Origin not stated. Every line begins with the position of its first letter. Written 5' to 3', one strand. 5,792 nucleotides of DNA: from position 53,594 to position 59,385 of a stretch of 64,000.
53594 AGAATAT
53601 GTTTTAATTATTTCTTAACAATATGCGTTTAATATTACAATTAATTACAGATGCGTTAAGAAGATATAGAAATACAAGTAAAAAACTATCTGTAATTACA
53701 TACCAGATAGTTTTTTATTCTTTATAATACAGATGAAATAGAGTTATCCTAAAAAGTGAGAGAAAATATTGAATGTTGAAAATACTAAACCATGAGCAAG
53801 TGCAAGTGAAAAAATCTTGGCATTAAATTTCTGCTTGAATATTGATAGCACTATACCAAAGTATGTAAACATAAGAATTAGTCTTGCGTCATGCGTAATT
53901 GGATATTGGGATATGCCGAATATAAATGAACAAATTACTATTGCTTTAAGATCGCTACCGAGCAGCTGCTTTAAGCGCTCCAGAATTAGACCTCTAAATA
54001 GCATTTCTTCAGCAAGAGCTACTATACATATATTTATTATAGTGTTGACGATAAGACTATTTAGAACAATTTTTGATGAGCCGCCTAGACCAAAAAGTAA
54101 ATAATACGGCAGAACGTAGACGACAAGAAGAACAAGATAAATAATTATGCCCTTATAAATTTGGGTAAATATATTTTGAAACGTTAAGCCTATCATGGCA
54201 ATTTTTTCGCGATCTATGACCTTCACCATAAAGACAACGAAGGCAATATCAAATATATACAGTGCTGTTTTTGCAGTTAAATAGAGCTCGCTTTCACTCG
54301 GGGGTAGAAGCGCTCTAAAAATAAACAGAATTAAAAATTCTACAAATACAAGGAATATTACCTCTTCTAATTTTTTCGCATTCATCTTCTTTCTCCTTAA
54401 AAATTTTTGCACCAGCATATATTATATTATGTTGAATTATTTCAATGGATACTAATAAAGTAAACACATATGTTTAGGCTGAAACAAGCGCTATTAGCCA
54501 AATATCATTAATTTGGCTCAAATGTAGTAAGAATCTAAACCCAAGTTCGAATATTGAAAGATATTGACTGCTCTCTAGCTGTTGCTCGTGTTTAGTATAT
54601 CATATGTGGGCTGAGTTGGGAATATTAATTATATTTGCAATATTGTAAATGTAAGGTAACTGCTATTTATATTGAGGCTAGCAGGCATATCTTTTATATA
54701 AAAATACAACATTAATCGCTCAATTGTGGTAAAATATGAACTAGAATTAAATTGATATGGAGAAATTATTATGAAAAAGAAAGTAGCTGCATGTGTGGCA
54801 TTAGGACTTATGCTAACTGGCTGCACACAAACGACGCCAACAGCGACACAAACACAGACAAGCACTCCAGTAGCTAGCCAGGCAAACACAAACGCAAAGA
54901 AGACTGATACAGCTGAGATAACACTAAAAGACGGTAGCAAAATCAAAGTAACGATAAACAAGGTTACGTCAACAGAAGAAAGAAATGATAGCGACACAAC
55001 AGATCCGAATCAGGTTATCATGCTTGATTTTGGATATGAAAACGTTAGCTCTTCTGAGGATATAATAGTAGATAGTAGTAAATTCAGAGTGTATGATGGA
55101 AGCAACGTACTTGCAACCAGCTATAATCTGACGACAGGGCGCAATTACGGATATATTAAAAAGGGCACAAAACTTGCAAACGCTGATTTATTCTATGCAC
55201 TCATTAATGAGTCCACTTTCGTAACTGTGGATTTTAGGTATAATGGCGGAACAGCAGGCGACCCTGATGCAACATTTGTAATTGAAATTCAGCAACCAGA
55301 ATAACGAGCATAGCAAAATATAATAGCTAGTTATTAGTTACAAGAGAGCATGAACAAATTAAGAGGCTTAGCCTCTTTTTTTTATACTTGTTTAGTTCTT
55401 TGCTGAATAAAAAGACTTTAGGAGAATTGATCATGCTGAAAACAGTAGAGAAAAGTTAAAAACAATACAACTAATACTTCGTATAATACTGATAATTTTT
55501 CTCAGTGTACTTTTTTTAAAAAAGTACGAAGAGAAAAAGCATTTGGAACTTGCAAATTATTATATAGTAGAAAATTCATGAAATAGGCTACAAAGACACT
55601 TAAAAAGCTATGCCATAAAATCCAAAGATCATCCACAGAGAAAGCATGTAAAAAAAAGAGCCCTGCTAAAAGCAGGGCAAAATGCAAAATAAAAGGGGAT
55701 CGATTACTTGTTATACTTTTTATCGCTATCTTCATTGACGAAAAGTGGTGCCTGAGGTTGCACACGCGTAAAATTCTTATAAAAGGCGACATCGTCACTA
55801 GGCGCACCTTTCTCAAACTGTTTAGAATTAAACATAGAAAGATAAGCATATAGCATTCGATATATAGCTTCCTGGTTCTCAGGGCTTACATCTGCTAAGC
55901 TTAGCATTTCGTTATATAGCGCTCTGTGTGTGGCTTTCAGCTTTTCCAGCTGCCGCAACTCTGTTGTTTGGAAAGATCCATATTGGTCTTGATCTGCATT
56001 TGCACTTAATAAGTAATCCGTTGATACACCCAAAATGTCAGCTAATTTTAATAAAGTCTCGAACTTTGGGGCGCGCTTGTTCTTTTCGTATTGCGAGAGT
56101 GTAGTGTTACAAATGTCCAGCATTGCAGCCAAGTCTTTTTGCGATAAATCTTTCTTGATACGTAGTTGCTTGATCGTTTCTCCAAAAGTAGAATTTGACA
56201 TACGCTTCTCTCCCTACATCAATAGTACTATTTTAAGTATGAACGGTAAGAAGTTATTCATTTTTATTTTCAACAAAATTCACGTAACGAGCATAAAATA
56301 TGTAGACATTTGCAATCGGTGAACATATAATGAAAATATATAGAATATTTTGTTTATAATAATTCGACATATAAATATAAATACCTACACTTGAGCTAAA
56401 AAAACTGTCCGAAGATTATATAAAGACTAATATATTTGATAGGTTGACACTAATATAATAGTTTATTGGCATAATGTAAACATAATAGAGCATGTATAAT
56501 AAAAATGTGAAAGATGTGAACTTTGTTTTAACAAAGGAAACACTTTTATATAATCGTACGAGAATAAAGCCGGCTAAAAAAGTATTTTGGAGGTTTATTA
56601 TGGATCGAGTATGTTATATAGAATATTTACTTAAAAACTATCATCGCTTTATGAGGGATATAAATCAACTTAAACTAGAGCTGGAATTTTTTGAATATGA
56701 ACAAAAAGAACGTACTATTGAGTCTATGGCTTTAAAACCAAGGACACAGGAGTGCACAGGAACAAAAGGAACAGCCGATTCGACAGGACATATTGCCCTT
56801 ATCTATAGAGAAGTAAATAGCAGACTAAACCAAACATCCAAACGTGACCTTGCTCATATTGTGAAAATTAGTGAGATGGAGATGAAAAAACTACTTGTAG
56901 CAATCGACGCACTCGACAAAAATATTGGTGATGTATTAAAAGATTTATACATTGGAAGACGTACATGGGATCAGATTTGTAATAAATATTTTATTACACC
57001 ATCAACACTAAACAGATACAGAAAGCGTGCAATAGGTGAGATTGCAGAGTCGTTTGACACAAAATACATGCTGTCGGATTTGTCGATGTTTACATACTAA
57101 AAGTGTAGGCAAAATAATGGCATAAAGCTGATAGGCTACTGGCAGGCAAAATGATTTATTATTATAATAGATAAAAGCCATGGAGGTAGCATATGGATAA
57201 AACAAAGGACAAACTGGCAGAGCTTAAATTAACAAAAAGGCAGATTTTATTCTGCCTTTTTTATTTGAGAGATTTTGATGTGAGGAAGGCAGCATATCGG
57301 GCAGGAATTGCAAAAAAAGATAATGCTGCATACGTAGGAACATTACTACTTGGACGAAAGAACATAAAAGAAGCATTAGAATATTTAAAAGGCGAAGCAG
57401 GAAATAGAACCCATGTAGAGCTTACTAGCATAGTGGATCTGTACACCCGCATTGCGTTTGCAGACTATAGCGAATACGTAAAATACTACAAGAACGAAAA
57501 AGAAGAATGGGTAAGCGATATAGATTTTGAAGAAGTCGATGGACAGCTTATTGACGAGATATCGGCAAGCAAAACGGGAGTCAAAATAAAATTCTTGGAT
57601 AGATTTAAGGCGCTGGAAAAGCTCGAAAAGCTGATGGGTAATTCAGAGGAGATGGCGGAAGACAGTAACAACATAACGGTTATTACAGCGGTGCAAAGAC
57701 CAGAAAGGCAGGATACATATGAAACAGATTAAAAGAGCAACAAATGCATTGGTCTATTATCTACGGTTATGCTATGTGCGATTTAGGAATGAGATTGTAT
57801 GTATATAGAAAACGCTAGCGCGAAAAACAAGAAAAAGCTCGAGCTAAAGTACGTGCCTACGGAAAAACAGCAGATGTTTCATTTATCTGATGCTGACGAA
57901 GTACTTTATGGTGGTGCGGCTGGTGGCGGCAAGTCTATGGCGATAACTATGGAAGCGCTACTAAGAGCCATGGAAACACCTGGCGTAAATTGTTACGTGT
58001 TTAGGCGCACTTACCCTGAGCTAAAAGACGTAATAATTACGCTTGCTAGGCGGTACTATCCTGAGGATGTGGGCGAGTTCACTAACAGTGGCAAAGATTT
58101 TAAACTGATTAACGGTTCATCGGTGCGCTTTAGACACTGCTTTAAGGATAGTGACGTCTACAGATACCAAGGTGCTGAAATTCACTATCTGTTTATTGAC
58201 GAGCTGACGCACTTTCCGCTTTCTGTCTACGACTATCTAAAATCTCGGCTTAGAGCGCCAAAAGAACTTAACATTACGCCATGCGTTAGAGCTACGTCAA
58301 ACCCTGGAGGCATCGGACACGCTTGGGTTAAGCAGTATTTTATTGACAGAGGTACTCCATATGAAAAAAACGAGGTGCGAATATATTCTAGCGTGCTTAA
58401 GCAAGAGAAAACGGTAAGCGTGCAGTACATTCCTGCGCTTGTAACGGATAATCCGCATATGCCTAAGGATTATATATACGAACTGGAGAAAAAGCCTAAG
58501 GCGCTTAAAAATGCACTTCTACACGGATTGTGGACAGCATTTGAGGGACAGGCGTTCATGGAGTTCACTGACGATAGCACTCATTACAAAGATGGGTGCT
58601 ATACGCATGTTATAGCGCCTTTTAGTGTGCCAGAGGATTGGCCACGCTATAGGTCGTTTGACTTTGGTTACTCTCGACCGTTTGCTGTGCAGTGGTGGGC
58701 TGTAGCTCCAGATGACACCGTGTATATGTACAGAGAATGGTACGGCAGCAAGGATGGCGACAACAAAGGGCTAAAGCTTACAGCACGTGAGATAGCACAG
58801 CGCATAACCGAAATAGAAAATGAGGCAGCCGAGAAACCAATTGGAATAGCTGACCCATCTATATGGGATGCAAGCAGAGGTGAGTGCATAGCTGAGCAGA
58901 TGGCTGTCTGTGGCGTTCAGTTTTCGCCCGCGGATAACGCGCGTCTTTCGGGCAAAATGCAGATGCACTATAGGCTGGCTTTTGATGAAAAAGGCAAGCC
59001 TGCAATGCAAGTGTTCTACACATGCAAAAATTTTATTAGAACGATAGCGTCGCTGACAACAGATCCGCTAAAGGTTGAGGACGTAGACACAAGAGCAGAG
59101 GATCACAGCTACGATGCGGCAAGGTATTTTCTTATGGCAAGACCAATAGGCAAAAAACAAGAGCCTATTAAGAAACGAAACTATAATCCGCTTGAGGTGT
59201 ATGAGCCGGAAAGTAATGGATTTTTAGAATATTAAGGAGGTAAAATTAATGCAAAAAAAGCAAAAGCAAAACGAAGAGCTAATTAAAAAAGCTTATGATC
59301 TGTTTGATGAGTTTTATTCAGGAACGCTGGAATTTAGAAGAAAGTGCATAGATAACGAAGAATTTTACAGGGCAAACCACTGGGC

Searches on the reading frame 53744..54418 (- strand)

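Call 58: search_protein_families(library=pfam, proteins=[window:53744-54418:-], max_evalue=0.01)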
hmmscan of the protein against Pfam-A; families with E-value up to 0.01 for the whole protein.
window:53744-54418:- (224 aa): 1 family
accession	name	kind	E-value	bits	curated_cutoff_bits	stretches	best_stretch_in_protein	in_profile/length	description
PF02517.21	Rce1-like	-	6e-12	46.1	22.4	1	121-211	3-89/93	Type II CAAX prenyl endopeptidase Rce1-like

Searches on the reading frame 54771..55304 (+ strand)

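Call 58: search_protein_families(library=pfam, proteins=[window:54771-55304:+], max_evalue=0.01)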
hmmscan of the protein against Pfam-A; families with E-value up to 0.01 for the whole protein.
window:54771-55304:+ (177 aa): 1 family
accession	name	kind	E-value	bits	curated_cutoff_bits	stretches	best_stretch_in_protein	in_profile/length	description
PF20101.4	DUF6491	-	0.0055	17.2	27.5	1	1-110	1-100/138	Family of unknown function (DUF6491)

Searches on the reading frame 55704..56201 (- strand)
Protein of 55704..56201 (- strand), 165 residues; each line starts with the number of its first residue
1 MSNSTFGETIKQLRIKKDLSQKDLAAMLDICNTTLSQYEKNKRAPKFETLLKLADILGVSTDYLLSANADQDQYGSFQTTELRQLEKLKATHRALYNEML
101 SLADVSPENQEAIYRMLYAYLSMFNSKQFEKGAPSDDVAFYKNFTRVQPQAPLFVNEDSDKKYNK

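Call 58: search_protein_families(library=pfam, proteins=[window:55704-56201:-], max_evalue=0.01)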
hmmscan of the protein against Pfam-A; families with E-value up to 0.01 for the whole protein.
window:55704-56201:- (165 aa): 5 families
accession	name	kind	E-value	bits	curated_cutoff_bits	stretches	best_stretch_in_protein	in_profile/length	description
PF01381.28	HTH_3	-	7.8e-18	64.7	23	1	10-64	1-55/55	Helix-turn-helix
PF12844.13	HTH_19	-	7.8e-14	51.8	30.2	1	7-67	1-61/64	Helix-turn-helix domain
PF13560.12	HTH_31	-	3.3e-09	37.4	27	1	6-62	2-59/64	Helix-turn-helix domain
PF13443.12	HTH_26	-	6.4e-08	33.2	22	1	10-69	2-62/63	Cro/C1-type HTH DNA-binding domain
PF07022.19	Phage_CI_repr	-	0.0036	18.1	22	1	20-66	14-59/65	Bacteriophage CI repressor helix-turn-helix domain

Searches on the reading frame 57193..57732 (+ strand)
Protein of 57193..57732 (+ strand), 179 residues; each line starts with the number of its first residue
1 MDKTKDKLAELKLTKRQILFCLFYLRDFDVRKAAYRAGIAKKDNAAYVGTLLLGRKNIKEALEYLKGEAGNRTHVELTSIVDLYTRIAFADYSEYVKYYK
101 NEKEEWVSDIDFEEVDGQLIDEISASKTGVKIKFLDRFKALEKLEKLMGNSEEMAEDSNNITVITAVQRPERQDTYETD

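Call 58: search_protein_families(library=pfam, proteins=[window:57193-57732:+], max_evalue=0.01)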
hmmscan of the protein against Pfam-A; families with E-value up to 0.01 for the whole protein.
window:57193-57732:+ (179 aa): 1 family
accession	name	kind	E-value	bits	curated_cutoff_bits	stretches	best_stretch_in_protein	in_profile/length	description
PF03592.21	Terminase_2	-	5.5e-24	85.8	26.1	1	13-154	1-134/141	Terminase small subunit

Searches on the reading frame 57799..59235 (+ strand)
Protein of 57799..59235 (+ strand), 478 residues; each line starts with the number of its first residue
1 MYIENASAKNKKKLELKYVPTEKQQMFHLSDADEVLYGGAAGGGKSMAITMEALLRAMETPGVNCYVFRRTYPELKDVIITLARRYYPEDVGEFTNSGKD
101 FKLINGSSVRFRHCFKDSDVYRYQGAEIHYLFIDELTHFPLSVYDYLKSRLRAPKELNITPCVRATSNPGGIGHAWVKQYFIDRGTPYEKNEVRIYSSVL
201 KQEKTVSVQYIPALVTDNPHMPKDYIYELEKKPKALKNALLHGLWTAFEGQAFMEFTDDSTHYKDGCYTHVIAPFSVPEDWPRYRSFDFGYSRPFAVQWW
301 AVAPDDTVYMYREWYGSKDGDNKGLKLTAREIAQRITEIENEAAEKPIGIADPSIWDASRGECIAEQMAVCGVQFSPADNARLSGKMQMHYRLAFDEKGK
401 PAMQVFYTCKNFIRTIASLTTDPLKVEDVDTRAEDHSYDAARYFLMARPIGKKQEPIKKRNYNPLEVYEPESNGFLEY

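Call 9: search_protein_families(library=pfam, proteins=[window:57799-59235:+])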
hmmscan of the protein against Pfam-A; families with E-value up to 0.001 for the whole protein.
window:57799-59235:+ (478 aa): 2 families
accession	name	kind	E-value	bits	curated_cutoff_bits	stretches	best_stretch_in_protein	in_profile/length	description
PF03237.21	Terminase_6N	-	3.8e-13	50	22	1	37-253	2-208/215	Terminase large subunit, T4likevirus-type, N-terminal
PF04466.19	Terminase_3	-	1.9e-10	41.1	23.2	1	35-232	6-186/201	Phage terminase large subunit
